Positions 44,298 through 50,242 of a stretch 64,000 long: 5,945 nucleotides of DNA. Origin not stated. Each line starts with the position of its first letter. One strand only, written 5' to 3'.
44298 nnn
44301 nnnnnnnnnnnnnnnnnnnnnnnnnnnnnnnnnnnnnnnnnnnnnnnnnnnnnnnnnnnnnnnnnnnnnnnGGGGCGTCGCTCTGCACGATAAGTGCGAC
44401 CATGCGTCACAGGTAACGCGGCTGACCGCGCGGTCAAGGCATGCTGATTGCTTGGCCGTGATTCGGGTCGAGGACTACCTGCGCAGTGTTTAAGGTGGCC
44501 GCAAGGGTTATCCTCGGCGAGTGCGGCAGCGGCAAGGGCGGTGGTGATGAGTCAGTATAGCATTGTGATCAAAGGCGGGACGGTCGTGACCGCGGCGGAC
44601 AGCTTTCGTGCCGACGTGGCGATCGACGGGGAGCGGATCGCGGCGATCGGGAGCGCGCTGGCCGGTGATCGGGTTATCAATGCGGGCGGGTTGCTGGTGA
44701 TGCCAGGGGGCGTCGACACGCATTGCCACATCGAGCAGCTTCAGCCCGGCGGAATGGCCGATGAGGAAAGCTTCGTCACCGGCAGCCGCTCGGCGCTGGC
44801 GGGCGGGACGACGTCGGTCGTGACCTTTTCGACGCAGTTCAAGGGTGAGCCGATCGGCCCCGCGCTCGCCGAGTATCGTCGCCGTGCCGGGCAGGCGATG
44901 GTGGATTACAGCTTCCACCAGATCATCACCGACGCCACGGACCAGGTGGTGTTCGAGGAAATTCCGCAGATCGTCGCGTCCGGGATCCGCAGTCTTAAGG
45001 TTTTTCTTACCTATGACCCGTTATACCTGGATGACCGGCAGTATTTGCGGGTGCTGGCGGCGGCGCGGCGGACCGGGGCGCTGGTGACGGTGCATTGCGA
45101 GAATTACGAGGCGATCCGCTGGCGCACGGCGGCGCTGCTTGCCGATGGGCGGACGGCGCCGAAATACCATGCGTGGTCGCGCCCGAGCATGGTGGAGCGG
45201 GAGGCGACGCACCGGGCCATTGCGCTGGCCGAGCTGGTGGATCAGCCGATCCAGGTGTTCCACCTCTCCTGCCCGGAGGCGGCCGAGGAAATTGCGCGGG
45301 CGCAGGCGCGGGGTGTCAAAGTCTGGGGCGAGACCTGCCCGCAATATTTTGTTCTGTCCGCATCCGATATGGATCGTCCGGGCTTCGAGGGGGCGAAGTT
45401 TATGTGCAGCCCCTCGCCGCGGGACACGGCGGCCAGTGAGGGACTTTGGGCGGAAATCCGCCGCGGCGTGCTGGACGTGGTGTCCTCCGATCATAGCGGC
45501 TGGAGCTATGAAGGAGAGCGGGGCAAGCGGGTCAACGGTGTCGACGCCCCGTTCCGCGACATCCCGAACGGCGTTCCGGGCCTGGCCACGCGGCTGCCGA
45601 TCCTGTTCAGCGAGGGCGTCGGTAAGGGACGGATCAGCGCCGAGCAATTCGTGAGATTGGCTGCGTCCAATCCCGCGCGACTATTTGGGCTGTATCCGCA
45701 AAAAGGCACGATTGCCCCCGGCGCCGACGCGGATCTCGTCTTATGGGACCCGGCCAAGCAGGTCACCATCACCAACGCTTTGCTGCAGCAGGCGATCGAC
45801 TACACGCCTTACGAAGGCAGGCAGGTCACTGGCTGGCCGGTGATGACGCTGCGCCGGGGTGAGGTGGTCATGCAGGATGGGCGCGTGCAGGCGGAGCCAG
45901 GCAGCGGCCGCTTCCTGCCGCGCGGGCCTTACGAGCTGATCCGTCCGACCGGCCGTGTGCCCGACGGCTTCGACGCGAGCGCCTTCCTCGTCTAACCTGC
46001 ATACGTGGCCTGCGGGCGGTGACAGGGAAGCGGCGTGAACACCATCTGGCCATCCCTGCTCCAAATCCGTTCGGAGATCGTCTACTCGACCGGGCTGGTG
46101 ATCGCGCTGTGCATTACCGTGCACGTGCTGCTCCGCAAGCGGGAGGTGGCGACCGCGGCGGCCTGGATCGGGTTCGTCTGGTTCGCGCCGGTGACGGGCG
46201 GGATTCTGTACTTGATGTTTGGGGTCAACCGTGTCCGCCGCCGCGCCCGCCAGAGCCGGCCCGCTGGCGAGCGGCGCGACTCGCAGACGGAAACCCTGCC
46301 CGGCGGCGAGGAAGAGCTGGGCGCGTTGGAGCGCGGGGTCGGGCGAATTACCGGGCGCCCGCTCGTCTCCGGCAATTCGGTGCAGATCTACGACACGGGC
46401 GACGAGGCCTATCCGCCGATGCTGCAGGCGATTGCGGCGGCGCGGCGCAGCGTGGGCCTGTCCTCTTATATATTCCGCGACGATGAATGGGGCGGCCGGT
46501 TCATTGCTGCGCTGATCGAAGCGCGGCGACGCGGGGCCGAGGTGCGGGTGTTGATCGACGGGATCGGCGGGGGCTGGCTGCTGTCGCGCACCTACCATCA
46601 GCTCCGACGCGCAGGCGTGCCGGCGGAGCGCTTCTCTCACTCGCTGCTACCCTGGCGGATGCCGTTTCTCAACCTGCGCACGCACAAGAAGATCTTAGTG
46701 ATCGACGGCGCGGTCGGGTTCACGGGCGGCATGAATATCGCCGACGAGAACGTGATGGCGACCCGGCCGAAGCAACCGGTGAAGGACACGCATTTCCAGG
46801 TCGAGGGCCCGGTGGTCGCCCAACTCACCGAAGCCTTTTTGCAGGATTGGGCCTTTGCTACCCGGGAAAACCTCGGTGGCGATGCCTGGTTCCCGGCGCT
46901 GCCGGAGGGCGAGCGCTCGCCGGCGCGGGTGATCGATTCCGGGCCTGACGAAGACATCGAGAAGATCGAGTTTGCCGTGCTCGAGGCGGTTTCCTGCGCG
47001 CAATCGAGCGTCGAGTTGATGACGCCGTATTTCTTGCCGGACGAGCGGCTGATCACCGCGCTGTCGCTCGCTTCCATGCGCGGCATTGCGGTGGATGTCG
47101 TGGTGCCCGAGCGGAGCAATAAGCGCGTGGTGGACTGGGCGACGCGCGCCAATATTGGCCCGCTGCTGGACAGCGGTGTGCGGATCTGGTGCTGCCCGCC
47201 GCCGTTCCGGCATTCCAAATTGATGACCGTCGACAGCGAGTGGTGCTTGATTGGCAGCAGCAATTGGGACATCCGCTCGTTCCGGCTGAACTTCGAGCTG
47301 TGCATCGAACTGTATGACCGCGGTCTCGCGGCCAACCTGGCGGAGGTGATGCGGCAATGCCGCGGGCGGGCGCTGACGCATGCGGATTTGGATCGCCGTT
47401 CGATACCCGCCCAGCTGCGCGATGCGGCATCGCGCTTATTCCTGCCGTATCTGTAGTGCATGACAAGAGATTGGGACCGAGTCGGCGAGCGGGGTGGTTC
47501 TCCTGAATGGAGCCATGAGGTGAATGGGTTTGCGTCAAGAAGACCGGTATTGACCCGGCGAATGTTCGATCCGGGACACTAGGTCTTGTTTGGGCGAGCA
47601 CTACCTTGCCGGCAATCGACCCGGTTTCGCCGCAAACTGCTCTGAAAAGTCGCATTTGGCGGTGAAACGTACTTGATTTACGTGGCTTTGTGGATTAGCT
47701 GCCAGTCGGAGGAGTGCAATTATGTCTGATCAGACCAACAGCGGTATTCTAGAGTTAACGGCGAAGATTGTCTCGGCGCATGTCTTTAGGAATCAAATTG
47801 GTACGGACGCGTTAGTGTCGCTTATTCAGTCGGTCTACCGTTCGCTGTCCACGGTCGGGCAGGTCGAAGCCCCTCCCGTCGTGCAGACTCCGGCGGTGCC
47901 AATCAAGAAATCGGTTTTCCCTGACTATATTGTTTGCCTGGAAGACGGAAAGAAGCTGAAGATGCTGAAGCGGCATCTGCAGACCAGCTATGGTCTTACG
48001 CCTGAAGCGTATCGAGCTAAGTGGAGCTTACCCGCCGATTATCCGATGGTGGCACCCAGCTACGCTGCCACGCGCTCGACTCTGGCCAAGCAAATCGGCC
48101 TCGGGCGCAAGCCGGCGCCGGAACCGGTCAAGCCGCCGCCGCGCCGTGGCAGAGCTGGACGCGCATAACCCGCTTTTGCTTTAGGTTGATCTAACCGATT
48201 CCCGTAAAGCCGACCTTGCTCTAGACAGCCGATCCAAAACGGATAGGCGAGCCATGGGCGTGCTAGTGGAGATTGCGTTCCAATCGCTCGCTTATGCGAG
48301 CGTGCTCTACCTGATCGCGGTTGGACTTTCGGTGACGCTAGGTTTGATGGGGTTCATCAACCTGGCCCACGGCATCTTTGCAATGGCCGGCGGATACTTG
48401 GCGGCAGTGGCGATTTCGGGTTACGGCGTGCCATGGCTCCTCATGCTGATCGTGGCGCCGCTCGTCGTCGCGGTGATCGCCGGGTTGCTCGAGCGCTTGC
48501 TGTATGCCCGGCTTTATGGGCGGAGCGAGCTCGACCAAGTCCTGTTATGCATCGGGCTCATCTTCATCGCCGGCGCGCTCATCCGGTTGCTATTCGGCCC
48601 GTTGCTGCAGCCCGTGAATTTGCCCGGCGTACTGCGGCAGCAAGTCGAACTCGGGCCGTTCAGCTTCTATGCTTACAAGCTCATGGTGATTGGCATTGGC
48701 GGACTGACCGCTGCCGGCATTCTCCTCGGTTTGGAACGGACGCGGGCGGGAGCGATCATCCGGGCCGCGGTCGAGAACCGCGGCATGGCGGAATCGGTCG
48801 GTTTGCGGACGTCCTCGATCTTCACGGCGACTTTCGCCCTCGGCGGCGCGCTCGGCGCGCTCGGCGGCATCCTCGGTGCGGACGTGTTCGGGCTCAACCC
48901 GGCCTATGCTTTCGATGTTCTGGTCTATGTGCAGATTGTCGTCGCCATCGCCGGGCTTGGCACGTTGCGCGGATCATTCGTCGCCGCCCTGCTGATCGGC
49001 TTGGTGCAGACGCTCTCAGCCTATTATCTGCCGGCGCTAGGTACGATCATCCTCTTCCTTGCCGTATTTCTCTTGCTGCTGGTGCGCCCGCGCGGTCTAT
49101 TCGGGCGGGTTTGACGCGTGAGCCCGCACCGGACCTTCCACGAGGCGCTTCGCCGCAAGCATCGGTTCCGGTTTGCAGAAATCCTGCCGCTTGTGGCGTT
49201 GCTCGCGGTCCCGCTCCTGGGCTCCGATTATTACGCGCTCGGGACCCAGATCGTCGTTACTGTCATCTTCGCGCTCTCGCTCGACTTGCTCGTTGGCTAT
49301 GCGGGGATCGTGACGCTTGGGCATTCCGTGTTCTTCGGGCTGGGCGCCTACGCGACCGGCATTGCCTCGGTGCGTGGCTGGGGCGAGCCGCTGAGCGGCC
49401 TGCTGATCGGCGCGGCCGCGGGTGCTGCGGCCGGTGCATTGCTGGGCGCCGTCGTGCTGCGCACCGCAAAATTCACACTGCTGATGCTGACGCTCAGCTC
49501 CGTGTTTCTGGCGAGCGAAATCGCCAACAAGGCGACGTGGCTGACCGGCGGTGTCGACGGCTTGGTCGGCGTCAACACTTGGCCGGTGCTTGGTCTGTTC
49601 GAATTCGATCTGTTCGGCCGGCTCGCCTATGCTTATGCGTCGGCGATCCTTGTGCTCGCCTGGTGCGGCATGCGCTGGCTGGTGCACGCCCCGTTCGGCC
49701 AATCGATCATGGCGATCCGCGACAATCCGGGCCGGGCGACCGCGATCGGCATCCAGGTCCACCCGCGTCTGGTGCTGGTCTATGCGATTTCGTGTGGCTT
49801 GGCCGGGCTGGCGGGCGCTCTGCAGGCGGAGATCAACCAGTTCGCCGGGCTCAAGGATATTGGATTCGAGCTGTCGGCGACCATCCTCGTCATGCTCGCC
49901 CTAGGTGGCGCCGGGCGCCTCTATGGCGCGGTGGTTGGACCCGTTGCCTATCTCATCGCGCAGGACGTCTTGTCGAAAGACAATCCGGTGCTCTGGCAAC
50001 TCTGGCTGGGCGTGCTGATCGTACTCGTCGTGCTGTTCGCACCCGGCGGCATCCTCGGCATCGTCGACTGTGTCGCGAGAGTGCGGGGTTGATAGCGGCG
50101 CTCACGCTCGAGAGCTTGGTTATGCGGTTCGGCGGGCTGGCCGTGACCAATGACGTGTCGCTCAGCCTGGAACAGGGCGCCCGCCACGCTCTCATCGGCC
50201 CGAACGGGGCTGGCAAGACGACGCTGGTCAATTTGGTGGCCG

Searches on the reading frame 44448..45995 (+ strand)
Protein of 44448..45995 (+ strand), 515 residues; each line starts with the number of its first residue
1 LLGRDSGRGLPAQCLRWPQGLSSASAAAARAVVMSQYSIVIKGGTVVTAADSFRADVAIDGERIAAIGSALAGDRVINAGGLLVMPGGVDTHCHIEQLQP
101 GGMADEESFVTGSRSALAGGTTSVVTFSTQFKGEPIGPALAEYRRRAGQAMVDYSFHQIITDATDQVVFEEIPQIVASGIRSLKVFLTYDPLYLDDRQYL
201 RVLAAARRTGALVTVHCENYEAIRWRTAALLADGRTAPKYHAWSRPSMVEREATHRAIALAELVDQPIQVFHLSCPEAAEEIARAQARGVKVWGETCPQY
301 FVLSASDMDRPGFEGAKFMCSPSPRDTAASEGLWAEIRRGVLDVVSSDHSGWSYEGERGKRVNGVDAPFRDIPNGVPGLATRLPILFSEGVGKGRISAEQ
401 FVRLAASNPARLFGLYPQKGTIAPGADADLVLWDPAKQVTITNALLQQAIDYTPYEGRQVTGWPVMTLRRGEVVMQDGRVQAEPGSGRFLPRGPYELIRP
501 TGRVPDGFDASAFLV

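Call 85: search_protein_families(library=pfam, proteins=[window:44448-45995:+], max_evalue=0.00001)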
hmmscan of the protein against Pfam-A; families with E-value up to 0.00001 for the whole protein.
window:44448-45995:+ (515 aa): 2 families
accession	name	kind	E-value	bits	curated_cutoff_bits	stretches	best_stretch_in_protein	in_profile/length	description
PF01979.26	Amidohydro_1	-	5.1e-21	75.7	25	1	83-474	1-345/345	Amidohydrolase family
PF07969.17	Amidohydro_3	-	5.2e-14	53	29.7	1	394-474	405-471/472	Amidohydrolase family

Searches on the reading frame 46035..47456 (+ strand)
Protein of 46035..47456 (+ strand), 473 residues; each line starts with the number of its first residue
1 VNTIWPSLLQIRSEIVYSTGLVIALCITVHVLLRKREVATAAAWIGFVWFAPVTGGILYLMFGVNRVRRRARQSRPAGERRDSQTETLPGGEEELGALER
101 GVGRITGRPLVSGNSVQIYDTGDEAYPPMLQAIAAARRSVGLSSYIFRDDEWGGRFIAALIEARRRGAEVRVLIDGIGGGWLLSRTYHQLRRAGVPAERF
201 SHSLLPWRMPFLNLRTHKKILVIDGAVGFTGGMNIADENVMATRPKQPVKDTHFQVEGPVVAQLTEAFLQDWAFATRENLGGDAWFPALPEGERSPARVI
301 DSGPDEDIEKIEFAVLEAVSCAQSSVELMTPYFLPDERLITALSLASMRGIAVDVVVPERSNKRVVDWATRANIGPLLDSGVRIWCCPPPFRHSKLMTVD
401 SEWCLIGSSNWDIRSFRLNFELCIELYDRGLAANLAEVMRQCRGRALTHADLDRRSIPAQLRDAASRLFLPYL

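Call 85: search_protein_families(library=pfam, proteins=[window:46035-47456:+], max_evalue=0.00001)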
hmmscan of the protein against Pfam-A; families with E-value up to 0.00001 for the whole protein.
window:46035-47456:+ (473 aa): 3 families
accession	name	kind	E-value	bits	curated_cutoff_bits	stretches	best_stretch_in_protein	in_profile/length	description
PF13091.12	PLDc_2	-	6.3e-43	146.2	27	2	317-441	3-130/132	PLD-like domain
PF00614.28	PLDc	-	2.3e-11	43.6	21.9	0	214-237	3-26/28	Phospholipase D Active site motif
PF13396.11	PLDc_N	-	1.1e-07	32.2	23.3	1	22-63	1-41/42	Phospholipase_D-nuclease N-terminal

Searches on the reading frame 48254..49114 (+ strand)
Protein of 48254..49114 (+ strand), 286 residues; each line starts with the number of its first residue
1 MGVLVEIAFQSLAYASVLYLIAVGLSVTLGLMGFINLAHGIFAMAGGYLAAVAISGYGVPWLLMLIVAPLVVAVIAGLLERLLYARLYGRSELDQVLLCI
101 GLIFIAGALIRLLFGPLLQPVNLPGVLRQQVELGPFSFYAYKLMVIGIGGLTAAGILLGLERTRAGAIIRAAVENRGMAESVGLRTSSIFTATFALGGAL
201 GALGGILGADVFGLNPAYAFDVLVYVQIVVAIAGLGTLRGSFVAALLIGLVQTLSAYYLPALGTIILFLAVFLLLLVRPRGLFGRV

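Call 85: search_protein_families(library=pfam, proteins=[window:48254-49114:+], max_evalue=0.00001)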
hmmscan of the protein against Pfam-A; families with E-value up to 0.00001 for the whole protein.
window:48254-49114:+ (286 aa): 1 family
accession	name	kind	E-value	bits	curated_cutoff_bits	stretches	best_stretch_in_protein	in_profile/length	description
PF02653.21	BPD_transp_2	-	1.1e-26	94.1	26.8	1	8-274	2-263/269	Branched-chain amino acid transport system / permease component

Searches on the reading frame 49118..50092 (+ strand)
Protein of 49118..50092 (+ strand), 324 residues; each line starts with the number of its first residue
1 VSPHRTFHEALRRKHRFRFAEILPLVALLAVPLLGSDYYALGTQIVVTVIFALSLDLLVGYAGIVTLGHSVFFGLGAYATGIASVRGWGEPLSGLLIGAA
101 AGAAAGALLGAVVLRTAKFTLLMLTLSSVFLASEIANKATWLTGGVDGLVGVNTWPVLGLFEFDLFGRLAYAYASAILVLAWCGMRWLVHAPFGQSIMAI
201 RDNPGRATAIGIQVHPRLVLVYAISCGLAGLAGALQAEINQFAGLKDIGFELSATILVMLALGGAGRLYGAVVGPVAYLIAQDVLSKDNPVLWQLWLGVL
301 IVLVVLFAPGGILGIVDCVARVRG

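Call 85: search_protein_families(library=pfam, proteins=[window:49118-50092:+], max_evalue=0.00001)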
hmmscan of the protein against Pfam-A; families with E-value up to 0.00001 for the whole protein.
window:49118-50092:+ (324 aa): 1 family
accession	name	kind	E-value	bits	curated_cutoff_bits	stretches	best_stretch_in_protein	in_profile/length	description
PF02653.21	BPD_transp_2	-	1.7e-31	109.8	26.8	1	43-305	7-269/269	Branched-chain amino acid transport system / permease component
